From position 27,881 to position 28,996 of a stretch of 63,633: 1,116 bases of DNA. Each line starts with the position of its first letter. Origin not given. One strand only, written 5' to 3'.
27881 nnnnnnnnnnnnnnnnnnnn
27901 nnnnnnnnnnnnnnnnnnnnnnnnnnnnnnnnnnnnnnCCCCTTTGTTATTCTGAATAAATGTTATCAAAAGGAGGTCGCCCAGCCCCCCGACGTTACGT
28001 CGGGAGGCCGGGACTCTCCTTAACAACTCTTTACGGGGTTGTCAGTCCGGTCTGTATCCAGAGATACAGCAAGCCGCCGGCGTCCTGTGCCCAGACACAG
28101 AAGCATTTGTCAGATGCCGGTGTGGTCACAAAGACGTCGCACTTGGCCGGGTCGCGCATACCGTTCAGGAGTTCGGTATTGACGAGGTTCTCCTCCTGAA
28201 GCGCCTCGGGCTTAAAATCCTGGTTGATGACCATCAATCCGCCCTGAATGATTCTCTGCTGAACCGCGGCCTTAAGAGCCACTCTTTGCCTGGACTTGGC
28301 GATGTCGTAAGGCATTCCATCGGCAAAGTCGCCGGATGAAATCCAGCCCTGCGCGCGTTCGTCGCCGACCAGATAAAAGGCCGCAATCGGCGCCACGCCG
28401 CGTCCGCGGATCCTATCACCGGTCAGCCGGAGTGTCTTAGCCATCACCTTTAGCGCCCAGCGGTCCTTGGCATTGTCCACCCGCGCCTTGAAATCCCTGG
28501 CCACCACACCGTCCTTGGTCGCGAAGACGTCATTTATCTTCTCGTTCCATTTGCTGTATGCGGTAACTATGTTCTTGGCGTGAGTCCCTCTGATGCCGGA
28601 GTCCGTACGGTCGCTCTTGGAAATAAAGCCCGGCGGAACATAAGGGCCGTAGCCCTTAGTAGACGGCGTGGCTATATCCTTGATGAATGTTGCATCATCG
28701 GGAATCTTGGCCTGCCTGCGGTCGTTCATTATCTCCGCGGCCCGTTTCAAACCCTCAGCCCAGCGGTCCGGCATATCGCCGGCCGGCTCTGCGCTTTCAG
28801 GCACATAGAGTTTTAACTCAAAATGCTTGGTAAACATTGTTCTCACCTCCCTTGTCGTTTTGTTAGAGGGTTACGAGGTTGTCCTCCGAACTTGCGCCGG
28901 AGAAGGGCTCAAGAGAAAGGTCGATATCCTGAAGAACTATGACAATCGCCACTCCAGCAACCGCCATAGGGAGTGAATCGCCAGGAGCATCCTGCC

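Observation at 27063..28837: Recurrent two-gene module of unknown function (A: ~265-aa soluble protein; B: hendecad-repeat fibre with conserved C-terminal domain), copy 1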

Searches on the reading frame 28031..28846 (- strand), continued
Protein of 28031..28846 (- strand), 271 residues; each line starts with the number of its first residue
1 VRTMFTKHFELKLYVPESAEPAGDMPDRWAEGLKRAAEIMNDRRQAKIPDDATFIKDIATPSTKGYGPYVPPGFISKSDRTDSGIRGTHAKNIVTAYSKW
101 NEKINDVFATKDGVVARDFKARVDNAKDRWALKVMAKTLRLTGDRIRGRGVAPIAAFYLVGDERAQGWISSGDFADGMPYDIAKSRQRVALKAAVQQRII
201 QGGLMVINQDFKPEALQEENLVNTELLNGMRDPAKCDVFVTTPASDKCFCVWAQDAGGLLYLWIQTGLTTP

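Call 75: find_related_loci(query=A1, collection=viral_contigs, flank=8000)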
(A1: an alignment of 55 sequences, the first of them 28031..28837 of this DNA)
Query A1 (268 aa) in viral_contigs; peptide patterns used: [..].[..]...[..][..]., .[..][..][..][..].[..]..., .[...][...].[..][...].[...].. (x = any residue, [..] = any of these).
29 stretches matched a pattern, but none encodes a relative of the query by tblastn (E <= 1e-3).

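Call 90: list_cluster_members(proteins=[P0197, P0199, P0205, P0207, P0214, P0218, P0221, P0228, P0233, P0246])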
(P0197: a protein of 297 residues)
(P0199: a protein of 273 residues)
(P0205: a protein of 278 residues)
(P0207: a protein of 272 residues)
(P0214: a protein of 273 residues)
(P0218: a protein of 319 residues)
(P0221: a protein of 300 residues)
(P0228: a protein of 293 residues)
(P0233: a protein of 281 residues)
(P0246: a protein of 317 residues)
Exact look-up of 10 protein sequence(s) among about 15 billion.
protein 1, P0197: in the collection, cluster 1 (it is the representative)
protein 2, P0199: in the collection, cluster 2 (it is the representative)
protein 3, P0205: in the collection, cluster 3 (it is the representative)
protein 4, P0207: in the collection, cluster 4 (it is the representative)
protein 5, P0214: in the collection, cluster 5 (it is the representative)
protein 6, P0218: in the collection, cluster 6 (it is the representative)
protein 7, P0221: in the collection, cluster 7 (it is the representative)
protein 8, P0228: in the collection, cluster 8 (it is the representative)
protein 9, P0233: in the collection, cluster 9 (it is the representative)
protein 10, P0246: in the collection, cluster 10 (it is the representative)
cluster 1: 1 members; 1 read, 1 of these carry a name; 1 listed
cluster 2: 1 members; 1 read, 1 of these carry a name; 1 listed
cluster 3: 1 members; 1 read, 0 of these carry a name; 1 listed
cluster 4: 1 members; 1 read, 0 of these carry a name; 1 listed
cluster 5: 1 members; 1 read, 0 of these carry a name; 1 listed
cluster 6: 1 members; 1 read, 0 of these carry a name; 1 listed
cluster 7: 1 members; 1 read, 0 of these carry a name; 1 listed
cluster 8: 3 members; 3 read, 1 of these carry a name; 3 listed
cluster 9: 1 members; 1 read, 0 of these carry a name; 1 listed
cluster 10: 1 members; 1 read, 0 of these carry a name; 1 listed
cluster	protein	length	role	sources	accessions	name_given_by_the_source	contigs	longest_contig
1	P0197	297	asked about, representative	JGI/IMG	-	hypothetical protein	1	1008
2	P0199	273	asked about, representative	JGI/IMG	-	hypothetical protein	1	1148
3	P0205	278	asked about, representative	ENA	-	-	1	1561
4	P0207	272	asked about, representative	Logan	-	-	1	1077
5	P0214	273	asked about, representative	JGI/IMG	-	-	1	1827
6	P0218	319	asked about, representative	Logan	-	-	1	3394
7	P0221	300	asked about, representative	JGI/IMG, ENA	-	-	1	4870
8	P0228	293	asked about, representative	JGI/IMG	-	-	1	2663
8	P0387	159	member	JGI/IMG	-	hypothetical protein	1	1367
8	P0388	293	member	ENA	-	-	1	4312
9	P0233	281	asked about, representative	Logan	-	-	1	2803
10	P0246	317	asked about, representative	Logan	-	-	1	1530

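Call 91: find_encoding_contigs(protein=P0221, flank=5000, max_places=2)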
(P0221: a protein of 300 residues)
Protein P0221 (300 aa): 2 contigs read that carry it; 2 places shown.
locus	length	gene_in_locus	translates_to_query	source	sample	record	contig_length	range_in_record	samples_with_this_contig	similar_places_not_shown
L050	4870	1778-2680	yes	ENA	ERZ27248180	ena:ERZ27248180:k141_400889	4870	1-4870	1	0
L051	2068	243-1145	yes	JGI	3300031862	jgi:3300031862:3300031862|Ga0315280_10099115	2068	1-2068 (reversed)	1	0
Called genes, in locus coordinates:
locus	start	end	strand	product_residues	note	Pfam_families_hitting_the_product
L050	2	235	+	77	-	?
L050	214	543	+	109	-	PF10049:DUF2283 (weak)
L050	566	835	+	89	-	-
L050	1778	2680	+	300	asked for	-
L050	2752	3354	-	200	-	PF03162:Y_phosphatase2, PF13350:Y_phosphatase3 (weak), PF22741:PTP-NADK, PF22785:Tc-R-P, PF00782:DSPc, PF22784:PTP-SAK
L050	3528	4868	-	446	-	?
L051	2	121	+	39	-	?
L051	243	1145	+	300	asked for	-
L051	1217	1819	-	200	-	PF03162:Y_phosphatase2, PF13350:Y_phosphatase3 (weak), PF22741:PTP-NADK, PF22785:Tc-R-P, PF00782:DSPc, PF22784:PTP-SAK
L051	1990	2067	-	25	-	?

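Call 92: find_encoding_contigs(protein=P0225, flank=8000, max_places=1)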
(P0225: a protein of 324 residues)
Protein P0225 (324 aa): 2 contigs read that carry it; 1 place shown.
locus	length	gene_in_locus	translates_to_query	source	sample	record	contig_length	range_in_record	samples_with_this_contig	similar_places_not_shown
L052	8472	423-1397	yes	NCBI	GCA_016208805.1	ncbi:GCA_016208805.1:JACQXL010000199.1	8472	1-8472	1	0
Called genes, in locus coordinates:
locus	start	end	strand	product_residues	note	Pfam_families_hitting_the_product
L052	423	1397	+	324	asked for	-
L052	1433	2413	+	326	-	PF13489:Methyltransf_23, PF13847:Methyltransf_31, PF08241:Methyltransf_11, PF08242:Methyltransf_12, PF13649:Methyltransf_25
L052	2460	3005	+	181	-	PF01797:Y1_Tnp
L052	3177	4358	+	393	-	-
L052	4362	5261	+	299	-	PF13641:Glyco_tranf_2_3 (weak), PF00535:Glycos_transf_2 (faint)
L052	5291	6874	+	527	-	PF00890:FAD_binding_2 (faint), PF01266:DAO (faint), PF01593:Amino_oxidase, PF13450:NAD_binding_8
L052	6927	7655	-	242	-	PF13353:Fer4_12, PF04055:Radical_SAM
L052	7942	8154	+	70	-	-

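Call 93: find_encoding_contigs(protein=P0228, flank=5000, max_places=2)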
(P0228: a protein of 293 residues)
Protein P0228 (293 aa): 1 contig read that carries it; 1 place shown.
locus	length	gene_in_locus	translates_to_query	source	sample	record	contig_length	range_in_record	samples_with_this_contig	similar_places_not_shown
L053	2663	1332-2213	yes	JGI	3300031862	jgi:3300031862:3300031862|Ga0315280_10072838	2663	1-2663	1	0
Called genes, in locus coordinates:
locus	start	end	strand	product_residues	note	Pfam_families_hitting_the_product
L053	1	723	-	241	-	?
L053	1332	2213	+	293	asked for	-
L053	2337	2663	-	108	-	PF11408:Helicase_Sgs1 (weak), PF00570:HRDC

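Call 107: search_protein_families(library=pfam, proteins=[P0229, P0234, P0240, P0246, P0253, P0218, P0221, P0225, P0243, P0249], max_evalue=0.1)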
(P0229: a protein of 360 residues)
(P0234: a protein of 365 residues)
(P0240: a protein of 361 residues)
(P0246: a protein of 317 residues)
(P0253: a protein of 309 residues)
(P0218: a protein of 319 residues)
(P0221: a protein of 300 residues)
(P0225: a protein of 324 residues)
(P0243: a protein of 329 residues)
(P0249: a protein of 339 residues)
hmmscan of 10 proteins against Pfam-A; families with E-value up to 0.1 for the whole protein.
P0229 (360 aa): 0 families

P0234 (365 aa): 1 family
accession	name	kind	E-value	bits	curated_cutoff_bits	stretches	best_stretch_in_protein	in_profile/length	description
PF14856.11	Hce2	-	0.0019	18.8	25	1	55-140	11-92/103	Pathogen effector; putative necrosis-inducing factor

P0240 (361 aa): 0 families

P0246 (317 aa): 0 families

P0253 (309 aa): 1 family
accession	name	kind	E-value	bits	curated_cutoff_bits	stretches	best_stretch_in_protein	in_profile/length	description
PF17082.10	Spc29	-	0.038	14.2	31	1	184-296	121-217/245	Spindle Pole Component 29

P0218 (319 aa): 1 family
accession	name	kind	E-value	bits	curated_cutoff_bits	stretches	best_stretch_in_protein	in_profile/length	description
PF08463.15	EcoEI_R_C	-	0.034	14.7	24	0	200-240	64-102/163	EcoEI R protein C-terminal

P0221 (300 aa): 2 families
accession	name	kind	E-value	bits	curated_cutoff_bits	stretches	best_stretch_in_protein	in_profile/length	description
PF17777.6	RL10P_insert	-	0.032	14.6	29.1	1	159-225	7-67/71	Insertion domain in 60S ribosomal protein L10P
PF15995.10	DUF4771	-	0.083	13.6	27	0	12-66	41-95/160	Domain of unknown function (DUF4771)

P0225 (324 aa): 0 families

P0243 (329 aa): 1 family
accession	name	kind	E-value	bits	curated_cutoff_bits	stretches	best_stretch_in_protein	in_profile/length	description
PF14197.11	Cep57_CLD_2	-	0.09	13.3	27.1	0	205-234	6-35/67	Centrosome localisation domain of PPC89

P0249 (339 aa): 0 families

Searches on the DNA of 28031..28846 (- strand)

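Call 43: search_rna_families(sources=[L001, L002, L004, L006], threshold=evalue, max_evalue=1)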
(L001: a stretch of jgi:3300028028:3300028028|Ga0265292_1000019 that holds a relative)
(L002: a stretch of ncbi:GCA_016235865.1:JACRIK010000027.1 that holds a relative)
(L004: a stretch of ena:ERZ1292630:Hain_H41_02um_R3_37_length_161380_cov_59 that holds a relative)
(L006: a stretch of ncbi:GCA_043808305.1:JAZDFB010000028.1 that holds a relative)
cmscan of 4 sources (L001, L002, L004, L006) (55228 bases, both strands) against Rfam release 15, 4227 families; matches with E-value up to 1: 0.
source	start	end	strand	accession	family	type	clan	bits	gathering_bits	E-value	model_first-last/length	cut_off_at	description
